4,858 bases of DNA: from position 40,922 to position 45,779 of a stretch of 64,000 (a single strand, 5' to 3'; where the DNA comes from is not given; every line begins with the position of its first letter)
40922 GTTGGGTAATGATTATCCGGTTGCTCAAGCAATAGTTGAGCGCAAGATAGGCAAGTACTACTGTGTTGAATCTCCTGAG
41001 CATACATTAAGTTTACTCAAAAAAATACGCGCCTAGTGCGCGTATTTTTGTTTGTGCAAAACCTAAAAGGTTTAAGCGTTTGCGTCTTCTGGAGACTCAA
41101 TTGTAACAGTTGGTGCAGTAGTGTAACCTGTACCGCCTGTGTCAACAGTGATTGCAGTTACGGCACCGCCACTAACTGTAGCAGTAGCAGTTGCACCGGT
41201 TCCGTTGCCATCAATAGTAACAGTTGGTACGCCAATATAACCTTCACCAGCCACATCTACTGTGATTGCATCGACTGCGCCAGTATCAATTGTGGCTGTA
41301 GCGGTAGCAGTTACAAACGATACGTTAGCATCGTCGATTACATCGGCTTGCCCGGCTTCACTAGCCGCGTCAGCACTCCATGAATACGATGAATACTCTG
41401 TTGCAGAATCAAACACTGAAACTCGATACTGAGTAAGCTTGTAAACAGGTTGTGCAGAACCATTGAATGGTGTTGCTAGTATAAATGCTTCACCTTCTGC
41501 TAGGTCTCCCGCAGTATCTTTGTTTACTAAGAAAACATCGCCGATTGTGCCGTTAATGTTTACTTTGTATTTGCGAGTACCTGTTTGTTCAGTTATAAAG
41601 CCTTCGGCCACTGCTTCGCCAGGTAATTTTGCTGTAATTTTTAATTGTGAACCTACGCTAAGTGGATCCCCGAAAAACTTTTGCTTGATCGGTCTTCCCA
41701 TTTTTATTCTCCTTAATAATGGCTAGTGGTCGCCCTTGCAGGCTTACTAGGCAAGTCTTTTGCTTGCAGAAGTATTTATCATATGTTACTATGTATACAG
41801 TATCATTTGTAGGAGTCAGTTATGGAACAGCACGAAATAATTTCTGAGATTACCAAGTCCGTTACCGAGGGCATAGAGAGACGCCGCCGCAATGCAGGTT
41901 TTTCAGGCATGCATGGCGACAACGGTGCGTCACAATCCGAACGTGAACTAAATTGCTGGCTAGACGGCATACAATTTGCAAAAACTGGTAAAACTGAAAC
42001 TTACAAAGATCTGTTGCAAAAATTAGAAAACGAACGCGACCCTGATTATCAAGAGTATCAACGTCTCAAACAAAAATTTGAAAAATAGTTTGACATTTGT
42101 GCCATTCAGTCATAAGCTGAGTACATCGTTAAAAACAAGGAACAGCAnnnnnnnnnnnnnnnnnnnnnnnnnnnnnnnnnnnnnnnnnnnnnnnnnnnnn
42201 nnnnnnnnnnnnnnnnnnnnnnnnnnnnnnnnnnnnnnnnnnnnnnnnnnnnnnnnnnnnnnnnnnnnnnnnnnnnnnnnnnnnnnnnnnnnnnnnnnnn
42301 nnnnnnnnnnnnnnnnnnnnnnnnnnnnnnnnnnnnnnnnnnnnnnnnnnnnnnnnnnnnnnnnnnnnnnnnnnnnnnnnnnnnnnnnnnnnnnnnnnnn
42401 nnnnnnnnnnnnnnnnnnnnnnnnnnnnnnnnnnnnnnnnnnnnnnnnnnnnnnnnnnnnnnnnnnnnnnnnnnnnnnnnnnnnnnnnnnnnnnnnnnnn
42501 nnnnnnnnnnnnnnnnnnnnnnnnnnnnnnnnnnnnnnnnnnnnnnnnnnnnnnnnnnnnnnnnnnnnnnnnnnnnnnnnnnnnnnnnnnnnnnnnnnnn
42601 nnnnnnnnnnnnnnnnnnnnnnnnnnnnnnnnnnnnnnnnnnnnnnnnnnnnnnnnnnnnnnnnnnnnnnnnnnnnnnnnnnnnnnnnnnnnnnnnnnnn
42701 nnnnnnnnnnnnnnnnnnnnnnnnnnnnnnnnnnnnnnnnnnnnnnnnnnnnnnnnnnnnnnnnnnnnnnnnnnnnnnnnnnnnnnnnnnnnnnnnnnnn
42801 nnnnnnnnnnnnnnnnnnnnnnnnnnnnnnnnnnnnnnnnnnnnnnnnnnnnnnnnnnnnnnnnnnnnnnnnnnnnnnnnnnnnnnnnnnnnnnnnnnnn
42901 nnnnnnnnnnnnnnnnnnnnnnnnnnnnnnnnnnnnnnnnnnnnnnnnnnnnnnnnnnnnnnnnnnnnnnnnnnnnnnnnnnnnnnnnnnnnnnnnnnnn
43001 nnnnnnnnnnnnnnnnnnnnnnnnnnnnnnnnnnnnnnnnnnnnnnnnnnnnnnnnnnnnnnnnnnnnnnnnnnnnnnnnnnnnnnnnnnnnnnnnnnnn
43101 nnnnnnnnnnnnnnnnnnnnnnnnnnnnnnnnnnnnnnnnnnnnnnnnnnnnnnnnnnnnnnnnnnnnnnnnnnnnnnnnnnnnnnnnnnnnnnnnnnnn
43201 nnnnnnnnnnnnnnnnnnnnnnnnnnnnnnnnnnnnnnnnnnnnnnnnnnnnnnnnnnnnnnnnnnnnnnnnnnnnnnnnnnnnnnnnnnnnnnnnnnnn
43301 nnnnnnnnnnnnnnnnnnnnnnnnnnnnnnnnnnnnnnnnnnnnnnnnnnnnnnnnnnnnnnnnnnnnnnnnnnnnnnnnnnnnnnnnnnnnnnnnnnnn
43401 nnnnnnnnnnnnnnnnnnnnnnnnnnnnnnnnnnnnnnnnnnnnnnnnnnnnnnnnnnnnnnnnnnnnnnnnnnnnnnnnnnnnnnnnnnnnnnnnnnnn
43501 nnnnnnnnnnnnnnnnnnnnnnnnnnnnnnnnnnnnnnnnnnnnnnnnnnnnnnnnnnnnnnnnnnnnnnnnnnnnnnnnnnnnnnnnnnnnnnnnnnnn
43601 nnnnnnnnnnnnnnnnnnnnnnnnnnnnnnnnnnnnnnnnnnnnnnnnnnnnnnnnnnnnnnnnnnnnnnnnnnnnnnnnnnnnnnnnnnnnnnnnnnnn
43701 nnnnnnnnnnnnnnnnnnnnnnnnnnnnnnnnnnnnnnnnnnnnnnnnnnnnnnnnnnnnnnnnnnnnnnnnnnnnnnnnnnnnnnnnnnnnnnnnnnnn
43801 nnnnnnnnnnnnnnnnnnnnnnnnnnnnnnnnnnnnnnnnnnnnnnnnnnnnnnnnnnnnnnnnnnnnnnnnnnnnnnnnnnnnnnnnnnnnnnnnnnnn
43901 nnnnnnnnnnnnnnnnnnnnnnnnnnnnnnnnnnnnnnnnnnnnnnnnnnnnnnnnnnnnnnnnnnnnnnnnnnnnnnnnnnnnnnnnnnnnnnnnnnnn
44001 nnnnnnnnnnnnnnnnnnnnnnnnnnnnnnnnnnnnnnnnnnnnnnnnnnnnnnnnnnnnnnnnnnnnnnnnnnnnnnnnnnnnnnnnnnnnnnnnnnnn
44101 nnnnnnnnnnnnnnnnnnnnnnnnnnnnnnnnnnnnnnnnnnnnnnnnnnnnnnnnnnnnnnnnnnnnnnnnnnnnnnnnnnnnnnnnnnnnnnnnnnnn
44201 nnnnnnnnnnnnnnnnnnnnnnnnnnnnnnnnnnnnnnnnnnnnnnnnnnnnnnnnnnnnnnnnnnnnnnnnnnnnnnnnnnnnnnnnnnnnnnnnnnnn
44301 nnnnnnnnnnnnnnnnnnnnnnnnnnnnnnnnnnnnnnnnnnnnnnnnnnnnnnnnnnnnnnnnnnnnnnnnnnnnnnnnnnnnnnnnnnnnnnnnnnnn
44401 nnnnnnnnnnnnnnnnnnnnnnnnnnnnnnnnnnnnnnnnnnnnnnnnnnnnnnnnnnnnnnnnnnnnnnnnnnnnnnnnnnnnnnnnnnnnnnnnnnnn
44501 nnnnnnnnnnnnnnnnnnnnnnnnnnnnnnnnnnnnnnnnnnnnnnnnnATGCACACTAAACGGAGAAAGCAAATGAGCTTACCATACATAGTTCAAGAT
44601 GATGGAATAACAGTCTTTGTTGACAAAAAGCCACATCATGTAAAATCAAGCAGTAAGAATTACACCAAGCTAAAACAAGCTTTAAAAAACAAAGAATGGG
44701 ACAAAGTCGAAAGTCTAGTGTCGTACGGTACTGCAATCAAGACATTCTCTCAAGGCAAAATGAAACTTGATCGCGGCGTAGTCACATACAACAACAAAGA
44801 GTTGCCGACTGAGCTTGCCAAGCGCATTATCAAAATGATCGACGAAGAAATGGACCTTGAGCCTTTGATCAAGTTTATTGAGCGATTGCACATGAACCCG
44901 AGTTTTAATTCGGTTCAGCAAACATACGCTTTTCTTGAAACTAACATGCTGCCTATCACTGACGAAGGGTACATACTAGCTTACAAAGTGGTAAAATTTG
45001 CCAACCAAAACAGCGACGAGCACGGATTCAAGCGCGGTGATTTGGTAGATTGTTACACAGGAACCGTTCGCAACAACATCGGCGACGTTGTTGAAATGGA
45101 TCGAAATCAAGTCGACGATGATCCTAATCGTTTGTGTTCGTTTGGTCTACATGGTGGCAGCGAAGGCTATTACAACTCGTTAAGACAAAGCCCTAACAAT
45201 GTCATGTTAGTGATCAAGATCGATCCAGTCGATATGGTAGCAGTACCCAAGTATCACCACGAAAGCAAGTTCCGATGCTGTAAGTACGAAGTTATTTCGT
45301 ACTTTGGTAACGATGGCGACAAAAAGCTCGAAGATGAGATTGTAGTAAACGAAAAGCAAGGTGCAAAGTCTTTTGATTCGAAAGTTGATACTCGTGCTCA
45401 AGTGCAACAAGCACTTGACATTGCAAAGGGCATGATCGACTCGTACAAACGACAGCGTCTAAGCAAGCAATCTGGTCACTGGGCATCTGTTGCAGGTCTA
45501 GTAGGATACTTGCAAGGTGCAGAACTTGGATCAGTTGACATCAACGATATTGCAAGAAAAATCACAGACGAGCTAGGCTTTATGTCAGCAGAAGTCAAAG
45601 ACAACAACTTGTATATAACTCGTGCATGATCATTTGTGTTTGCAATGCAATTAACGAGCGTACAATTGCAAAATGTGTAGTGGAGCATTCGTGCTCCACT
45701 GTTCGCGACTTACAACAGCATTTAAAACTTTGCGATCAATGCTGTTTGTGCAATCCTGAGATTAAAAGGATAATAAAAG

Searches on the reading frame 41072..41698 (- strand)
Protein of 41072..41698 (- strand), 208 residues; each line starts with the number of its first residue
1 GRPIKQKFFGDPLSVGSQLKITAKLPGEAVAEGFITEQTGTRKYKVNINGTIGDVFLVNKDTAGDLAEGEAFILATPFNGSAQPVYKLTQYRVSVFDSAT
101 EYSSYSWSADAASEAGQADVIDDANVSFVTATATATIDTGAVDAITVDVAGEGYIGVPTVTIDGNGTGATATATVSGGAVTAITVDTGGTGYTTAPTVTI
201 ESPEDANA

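Call 78: search_protein_families(library=pfam, proteins=[window:41072-41698:-], max_evalue=0.001)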
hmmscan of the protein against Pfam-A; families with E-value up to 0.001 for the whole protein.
window:41072-41698:- (208 aa): 0 families

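Call 82: search_solved_structures(query=window:41072-41698:-, max_evalue=1)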
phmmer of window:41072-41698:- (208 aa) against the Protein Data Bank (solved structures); distinct sequences matched with E-value up to 1: 0.

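Call 99: search_protein_families(library=phrogs, proteins=[window:41072-41698:-], max_evalue=0.001)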
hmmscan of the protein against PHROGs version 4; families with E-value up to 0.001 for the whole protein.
window:41072-41698:- (208 aa): 12 families
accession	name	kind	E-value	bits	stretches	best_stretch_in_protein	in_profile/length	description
phrog_460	-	connector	7.2e-14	52.3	1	103-205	192-296/385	head closure Hc2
phrog_19630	-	head and packaging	2.7e-11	43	1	113-204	1134-1225/1266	virion structural protein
phrog_701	-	head and packaging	5.4e-11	39.9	1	131-206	1194-1269/6136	virion structural protein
phrog_2885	-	tail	8.9e-11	39.8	1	131-200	1081-1152/4179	baseplate wedge subunit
phrog_4406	-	head and packaging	4e-09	34.7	1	131-200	1613-1682/3231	virion structural protein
phrog_32294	-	tail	5e-09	34.4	1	114-205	879-974/2435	baseplate wedge subunit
phrog_438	-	tail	2.3e-08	34.7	1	130-201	186-258/478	baseplate wedge subunit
phrog_5342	-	tail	1.1e-07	30.1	1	137-204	2085-2162/3319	tail fiber protein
phrog_708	-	tail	1.7e-06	26.9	1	130-199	844-915/1383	baseplate wedge subunit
phrog_1922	-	tail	4.9e-06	26.3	1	132-202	824-893/932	baseplate hub subunit and tail lysozyme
phrog_22827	-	unknown function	3.6e-05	23.6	1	131-199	172-242/613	-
phrog_26741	-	unknown function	0.00051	19.9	1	140-195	217-273/497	-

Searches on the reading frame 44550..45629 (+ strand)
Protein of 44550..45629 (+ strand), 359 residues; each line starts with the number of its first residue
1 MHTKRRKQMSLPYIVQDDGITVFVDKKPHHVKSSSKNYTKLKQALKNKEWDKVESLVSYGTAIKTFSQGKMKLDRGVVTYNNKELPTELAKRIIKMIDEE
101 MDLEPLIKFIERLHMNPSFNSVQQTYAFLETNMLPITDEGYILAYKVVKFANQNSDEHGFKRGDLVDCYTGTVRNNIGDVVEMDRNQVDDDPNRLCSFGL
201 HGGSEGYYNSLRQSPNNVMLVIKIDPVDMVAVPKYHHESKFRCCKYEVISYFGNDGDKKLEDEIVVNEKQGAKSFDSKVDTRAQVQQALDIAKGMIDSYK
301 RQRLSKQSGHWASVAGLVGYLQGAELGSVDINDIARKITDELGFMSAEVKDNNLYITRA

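Call 54: search_protein_families(library=phrogs, proteins=[window:44550-45629:+], max_evalue=0.00001)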
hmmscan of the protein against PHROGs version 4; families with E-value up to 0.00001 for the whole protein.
window:44550-45629:+ (359 aa): 5 families
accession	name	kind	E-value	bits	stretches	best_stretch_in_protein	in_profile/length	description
phrog_609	-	lysis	1.2e-59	203.3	1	4-254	810-1046/1055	RIIB lysis inhibitor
phrog_3803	-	lysis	2.9e-36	126.8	1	14-251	282-511/530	RIIB lysis inhibitor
phrog_11221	-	lysis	6.1e-35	122.4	1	15-272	11-257/543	RIIB lysis inhibitor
phrog_2886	-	lysis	2.3e-33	117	1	91-274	180-354/552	RIIB lysis inhibitor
phrog_36818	-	lysis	1.4e-29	103.9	1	101-255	5-148/163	RIIB lysis inhibitor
